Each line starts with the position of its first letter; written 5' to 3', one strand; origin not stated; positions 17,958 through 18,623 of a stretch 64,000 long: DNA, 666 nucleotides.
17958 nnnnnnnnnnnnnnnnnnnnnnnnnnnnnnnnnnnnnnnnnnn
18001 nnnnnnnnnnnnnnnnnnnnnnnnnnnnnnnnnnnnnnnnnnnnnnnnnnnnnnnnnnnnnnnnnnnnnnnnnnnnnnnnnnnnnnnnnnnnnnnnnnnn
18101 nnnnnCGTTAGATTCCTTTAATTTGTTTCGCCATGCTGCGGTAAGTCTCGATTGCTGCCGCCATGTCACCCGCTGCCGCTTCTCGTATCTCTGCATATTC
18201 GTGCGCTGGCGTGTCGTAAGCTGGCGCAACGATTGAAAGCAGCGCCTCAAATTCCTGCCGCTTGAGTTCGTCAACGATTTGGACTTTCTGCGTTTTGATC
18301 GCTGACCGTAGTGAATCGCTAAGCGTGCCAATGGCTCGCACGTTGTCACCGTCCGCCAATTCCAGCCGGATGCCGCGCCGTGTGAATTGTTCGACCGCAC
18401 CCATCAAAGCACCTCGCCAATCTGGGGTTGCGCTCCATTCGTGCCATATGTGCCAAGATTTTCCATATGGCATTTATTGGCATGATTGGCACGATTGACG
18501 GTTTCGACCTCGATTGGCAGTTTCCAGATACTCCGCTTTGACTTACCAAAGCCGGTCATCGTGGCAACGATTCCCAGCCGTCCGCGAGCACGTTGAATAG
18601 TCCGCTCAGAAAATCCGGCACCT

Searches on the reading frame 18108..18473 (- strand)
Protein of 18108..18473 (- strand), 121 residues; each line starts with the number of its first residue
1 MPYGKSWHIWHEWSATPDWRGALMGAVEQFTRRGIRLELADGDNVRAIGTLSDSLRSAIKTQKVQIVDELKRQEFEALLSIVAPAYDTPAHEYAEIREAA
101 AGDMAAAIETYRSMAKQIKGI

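Call 6: search_protein_families(library=pfam, proteins=[window:18108-18473:-], max_evalue=0.1)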
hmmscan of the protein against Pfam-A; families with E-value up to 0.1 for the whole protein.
window:18108-18473:- (121 aa): 1 family
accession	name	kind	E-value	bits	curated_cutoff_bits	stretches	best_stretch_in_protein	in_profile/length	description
PF18563.6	TubC_N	-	0.039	14.5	26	1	27-70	5-50/52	TubC N-terminal docking domain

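Call 7: search_protein_families(library=padloc, proteins=[window:18108-18473:-], max_evalue=0.1)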
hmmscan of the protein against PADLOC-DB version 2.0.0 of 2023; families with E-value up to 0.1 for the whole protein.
window:18108-18473:- (121 aa): 0 families

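Call 16: search_protein_families(library=ncbifam, proteins=[window:18108-18473:-], max_evalue=0.1)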
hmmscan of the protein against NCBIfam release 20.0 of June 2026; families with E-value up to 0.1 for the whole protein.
window:18108-18473:- (121 aa): 0 families

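Call 17: search_protein_families(library=phrogs, proteins=[window:18108-18473:-], max_evalue=0.01)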
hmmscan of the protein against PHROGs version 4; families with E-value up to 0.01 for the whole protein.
window:18108-18473:- (121 aa): 0 families
